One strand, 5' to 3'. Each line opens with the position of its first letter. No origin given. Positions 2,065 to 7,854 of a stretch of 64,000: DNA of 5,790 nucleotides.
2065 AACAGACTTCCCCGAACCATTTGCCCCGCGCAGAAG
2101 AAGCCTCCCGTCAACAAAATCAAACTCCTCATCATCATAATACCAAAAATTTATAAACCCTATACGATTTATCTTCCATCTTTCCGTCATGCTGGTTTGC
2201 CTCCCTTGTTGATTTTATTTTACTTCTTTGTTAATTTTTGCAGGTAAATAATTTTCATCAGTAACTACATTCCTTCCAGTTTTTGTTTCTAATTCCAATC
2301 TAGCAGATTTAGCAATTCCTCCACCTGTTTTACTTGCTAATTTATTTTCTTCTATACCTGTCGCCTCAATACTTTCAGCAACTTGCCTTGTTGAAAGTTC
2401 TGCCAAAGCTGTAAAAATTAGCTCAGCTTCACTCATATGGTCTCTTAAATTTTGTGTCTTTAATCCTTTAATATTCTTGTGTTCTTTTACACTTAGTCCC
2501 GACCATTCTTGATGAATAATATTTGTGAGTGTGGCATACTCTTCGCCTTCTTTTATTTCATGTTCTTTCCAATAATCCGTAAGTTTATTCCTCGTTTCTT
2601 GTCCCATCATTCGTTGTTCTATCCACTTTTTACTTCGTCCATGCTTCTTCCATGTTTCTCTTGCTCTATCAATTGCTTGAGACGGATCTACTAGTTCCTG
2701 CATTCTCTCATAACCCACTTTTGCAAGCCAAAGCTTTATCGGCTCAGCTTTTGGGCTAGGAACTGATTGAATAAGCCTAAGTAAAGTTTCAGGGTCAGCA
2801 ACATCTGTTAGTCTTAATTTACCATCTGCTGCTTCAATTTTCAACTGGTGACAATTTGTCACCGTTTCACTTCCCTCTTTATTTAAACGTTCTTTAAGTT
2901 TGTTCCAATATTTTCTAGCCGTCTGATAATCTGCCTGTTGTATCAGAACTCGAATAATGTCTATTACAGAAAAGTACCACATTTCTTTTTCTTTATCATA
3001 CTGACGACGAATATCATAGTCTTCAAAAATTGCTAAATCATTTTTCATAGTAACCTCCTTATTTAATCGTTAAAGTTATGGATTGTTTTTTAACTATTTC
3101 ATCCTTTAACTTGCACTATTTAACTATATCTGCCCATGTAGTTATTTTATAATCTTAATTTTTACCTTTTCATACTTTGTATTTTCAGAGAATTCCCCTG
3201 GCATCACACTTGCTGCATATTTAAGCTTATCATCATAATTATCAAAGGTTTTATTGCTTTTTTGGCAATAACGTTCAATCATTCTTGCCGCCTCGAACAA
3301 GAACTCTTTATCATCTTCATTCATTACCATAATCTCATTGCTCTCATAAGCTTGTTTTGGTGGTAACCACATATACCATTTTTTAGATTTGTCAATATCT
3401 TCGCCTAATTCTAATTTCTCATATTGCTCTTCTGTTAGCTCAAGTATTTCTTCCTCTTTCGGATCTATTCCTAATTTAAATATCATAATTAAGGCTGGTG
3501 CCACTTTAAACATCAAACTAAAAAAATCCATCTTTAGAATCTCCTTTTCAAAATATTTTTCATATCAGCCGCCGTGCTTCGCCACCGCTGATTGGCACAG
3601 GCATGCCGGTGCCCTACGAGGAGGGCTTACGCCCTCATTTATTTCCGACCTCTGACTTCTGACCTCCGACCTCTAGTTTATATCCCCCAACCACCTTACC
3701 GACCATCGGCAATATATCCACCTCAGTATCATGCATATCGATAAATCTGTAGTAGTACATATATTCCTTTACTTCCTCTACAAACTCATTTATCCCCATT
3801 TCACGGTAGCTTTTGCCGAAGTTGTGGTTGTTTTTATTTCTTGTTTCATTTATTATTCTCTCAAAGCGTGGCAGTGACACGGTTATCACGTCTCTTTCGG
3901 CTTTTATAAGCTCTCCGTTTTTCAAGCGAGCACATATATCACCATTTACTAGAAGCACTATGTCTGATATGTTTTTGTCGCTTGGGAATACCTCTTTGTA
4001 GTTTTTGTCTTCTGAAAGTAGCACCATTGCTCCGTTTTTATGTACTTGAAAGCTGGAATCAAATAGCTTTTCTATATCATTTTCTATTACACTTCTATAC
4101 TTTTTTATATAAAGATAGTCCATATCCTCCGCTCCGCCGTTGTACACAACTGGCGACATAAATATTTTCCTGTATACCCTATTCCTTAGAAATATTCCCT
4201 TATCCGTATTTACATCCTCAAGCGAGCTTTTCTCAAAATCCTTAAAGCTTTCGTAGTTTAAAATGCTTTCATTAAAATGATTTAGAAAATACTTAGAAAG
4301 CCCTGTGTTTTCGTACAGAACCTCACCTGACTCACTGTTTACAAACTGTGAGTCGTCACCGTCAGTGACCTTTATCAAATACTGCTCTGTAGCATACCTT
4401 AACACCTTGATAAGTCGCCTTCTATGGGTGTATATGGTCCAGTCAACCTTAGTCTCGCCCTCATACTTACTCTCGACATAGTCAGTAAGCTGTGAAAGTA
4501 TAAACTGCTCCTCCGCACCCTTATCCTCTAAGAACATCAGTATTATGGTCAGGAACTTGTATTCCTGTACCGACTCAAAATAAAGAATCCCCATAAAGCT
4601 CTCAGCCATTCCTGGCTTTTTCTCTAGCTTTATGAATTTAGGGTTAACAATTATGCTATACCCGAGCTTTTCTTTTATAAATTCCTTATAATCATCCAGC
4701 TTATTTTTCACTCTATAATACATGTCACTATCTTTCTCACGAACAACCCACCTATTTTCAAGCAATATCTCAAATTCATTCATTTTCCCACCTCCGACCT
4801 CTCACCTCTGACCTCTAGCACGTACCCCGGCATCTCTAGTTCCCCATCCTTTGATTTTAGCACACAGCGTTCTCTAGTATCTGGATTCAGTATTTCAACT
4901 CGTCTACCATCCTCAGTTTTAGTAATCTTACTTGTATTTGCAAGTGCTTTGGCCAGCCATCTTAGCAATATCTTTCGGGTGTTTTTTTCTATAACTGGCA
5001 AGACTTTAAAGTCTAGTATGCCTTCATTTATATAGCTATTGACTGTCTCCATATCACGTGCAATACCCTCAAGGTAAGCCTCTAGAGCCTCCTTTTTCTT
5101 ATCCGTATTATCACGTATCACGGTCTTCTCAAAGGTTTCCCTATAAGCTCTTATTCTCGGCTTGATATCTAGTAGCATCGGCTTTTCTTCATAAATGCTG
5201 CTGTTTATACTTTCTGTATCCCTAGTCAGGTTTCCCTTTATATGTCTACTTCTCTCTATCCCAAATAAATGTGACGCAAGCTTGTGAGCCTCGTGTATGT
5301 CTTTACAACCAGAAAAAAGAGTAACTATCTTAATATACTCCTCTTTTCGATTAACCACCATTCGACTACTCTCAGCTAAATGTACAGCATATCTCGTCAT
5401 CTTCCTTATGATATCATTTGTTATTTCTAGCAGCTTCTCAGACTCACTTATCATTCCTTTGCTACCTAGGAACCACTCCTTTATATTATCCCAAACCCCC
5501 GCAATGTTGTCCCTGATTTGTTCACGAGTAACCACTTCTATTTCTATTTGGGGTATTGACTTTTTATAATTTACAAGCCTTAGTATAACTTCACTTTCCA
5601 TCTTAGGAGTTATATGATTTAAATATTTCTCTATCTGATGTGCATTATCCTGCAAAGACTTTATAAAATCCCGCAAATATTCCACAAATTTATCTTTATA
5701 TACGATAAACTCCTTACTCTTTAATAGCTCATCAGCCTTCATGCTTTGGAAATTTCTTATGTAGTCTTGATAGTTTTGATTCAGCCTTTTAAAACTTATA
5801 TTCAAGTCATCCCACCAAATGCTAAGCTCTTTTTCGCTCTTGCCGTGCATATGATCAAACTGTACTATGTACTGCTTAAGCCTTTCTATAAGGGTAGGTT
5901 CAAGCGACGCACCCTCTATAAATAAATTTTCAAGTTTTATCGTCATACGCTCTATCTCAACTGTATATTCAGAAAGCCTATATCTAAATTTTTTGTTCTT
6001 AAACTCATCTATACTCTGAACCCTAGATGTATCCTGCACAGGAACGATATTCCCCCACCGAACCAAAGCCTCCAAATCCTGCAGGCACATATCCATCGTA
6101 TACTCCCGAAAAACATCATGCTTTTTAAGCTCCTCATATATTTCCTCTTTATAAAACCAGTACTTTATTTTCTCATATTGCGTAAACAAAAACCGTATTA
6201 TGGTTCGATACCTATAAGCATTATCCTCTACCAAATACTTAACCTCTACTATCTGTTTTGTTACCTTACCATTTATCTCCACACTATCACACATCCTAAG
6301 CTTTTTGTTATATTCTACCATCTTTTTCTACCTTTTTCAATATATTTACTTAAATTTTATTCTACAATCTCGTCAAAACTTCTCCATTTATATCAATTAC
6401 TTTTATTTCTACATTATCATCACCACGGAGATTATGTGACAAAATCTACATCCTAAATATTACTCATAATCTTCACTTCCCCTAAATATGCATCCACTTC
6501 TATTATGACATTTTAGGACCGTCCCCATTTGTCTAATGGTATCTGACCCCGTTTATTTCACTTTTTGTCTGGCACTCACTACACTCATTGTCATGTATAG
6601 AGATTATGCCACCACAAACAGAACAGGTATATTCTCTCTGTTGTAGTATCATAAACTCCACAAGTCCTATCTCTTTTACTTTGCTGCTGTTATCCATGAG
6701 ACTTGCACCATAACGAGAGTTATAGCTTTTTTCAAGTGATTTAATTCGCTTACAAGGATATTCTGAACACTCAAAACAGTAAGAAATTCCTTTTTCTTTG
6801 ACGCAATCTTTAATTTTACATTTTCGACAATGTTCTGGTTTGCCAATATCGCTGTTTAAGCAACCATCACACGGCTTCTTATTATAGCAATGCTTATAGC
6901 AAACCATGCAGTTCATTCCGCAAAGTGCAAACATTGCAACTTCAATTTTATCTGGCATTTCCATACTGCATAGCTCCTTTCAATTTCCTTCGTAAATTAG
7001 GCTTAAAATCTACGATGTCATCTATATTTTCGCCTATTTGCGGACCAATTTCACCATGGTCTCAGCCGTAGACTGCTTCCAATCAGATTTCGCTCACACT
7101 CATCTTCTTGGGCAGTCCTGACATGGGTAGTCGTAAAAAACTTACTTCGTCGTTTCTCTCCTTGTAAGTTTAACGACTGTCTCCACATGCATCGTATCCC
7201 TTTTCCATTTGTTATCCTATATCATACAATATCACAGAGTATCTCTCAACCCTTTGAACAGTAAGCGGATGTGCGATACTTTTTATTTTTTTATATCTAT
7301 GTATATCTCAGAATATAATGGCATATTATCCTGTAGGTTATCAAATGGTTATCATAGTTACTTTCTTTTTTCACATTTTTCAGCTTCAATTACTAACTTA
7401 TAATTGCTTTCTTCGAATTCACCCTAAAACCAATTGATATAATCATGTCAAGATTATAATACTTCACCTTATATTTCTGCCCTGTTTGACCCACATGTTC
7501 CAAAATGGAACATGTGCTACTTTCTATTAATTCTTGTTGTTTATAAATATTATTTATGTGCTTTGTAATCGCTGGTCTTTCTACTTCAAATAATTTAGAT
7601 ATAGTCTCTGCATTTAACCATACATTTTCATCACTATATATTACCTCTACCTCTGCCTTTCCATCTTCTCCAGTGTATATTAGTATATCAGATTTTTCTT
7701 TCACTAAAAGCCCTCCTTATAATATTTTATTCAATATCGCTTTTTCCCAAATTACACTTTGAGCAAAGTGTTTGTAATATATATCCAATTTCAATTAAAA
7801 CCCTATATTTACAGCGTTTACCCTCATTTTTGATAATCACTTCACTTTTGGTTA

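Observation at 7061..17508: The rlmD 3' end is a serial integration hotspot: 137-bp perfect direct repeats bracket a 10.3-kb graveyard of integrase-less elements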

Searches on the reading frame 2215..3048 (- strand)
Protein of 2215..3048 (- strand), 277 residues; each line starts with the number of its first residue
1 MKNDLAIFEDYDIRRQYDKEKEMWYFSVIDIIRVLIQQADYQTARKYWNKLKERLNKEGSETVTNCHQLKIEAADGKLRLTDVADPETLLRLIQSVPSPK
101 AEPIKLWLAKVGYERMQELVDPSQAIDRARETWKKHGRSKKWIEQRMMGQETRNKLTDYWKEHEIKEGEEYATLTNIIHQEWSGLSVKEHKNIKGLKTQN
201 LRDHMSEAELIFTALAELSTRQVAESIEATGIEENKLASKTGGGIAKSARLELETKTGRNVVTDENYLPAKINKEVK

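Call 38: find_encoding_contigs(protein=window:2215-3048:-, flank=10000, max_places=6)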
Protein window:2215-3048:- (277 aa): 8 contigs read that carry it; 2 places shown.
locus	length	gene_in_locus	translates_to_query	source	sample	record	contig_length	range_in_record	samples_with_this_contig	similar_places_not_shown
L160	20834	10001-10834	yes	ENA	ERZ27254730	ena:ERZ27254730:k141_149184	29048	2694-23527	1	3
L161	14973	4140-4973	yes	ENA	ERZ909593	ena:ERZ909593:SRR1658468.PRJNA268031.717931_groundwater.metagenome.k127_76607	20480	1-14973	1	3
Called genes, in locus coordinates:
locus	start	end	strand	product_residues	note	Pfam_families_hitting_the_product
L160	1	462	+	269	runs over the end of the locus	-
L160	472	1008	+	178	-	-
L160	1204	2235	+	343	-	-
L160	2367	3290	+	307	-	PF00929:RNase_T, PF00533:BRCT (faint)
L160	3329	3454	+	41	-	-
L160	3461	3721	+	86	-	-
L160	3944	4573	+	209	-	-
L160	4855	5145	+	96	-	-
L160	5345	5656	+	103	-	PF13310:Virulence_RhuM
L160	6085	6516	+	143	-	PF12675:DUF3795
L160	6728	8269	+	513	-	PF09660:DUF2397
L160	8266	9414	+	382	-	PF09661:DUF2398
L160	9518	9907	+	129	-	-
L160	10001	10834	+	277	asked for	PF02498:Bro-N (weak)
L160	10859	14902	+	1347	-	PF13558:SbcC_Walker_B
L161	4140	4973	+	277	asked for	PF02498:Bro-N (weak)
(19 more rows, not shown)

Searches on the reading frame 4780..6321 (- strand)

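Call 11: search_protein_families(library=pfam, max_evalue=0.01, proteins=[window:4780-6321:-])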
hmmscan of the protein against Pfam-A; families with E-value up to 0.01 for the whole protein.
window:4780-6321:- (513 aa): 1 family
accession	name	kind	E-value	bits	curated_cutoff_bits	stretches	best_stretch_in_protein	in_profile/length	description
PF09660.15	DUF2397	-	2.7e-132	442.4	28.5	1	28-501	2-483/483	Protein of unknown function (DUF2397)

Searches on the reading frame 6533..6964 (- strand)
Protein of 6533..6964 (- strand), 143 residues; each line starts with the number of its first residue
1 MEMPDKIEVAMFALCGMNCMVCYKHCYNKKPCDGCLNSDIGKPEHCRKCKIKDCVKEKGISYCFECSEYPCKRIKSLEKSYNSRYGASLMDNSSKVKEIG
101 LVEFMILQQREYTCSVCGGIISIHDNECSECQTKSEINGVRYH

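Call 10: search_protein_families(library=pfam, max_evalue=0.01, proteins=[window:6533-6964:-])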
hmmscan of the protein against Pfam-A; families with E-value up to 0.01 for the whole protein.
window:6533-6964:- (143 aa): 1 family
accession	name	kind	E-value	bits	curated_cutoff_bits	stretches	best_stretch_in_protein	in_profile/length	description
PF12675.12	DUF3795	-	3.2e-09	37.6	22.6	1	11-75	1-82/83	Protein of unknown function (DUF3795)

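Call 13: find_encoding_contigs(protein=window:6533-6964:-, flank=10000, max_places=10)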
Protein window:6533-6964:- (143 aa): 7 contigs read that carry it; 2 places shown.
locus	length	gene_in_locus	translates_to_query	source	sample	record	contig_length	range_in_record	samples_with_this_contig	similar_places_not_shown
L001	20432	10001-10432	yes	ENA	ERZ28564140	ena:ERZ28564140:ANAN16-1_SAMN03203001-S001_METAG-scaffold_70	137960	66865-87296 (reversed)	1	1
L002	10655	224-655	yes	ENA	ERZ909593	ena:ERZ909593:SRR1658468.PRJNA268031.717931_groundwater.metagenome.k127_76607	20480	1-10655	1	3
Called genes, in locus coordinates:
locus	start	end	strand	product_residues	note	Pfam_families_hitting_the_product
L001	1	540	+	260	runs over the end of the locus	-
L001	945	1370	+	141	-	PF05598:DUF772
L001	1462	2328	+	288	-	PF01797:Y1_Tnp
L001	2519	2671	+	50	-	-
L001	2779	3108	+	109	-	PF00300:His_Phos_1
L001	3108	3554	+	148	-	PF00293:NUDIX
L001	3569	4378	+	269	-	-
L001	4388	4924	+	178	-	-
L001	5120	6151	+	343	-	-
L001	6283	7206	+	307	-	PF00929:RNase_T, PF00533:BRCT (faint)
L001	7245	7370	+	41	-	-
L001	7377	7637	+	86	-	-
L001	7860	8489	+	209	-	-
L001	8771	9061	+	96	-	-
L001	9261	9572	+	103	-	PF13310:Virulence_RhuM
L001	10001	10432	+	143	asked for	PF12675:DUF3795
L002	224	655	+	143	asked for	PF12675:DUF3795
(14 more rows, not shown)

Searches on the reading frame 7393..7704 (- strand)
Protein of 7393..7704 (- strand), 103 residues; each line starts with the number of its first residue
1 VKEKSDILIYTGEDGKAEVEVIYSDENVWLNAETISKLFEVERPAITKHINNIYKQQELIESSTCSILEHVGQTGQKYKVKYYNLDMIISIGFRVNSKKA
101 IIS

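Call 10: search_protein_families(library=pfam, max_evalue=0.01, proteins=[window:7393-7704:-])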
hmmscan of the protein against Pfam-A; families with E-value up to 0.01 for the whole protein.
window:7393-7704:- (103 aa): 3 families
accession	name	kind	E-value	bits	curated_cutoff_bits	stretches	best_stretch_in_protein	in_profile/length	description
PF13310.11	Virulence_RhuM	-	1.3e-08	34.9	33.7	1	65-101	3-42/252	Virulence protein RhuM family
PF02498.22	Bro-N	-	0.0027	18.7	25.6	1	18-101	1-84/96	BRO family, N-terminal domain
PF13027.11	DUF3888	-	0.0075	17.1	22.2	0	43-81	10-50/87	Protein of unknown function (DUF3888)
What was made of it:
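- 7393..7704 (-): RhuM/Bro-N family gene fragment: 103 aa, covering only the N-terminal third. Pfam PF13310 positions 3-42 of 252 (call 10).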

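Call 17: find_encoding_contigs(protein=window:7393-7704:-, flank=10000, max_places=10)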
Protein window:7393-7704:- (103 aa): 5 contigs read that carry it; 3 places shown.
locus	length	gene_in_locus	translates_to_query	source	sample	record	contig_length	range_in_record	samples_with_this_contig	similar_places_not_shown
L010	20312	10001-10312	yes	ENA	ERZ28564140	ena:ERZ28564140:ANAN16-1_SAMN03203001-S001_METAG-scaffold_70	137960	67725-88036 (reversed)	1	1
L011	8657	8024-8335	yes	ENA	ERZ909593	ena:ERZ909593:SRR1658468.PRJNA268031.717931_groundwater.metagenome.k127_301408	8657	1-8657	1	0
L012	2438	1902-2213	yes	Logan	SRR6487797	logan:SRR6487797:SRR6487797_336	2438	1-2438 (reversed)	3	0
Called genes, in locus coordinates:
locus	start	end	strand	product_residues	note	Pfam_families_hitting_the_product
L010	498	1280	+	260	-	-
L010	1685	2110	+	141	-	PF05598:DUF772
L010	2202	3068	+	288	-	PF01797:Y1_Tnp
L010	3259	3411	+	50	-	-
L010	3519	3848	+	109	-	PF00300:His_Phos_1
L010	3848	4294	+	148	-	PF00293:NUDIX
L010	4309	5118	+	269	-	-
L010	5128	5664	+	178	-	-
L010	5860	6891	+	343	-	-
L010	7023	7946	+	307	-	PF00929:RNase_T, PF00533:BRCT (faint)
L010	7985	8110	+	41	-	-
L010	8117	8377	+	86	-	-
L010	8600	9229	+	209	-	-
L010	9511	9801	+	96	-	-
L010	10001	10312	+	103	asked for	PF13310:Virulence_RhuM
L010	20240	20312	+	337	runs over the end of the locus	PF13310:Virulence_RhuM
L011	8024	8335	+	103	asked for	PF13310:Virulence_RhuM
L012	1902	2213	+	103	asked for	PF13310:Virulence_RhuM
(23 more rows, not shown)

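Call 49: search_protein_families(library=phrogs, max_evalue=0.001, proteins=[window:7393-7704:-])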
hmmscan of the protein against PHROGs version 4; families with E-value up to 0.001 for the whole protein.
window:7393-7704:- (103 aa): 0 families

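Call 50: search_protein_families(library=padloc, max_evalue=0.001, proteins=[window:7393-7704:-])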
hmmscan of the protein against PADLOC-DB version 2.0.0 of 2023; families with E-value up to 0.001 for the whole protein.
window:7393-7704:- (103 aa): 37 families (the best 25 are shown)
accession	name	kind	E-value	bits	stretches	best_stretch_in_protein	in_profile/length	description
PDLC04858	PDC-S05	-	3e-40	135.2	1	1-101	1-101/138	-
PDLC04876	PDC-S05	-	2.1e-35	120.1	1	3-101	6-107/174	-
PDLC04870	PDC-S05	-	2.4e-35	119.9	1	3-101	7-105/214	-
PDLC04854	PDC-S05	-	4.4e-35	119.2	1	1-101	1-103/212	-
PDLC04872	PDC-S05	-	5.1e-35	118.5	1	1-101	1-104/152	-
PDLC04965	PDC-S23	-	1.3e-34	118.1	1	1-101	1-104/327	-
PDLC04853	PDC-S05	-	2.6e-34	116.9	1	1-101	1-105/336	-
PDLC04879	PDC-S05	-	2.5e-33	113.8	1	1-101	1-102/285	-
PDLC04851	PDC-S05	-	4.3e-33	112.8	1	3-101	8-109/342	-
PDLC04964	PDC-S23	-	4.9e-33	112.7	1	4-101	3-103/331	-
PDLC04843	PDC-S05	-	5.1e-32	109.4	1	2-100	3-101/330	-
PDLC04868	PDC-S05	-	1.1e-31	108.2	1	3-101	4-105/335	-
PDLC04852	PDC-S05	-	4e-30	102.9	1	3-101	9-110/346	-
PDLC04963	PDC-S23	-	2.7e-28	97.3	1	6-101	3-96/312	-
PDLC04874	PDC-S05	-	4.9e-27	92.5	1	2-101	2-100/165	-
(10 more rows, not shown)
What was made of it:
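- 7393..7704 (-): PADLOC PDC-S05 models matched over about 1-101 of 330-346 (call 50).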
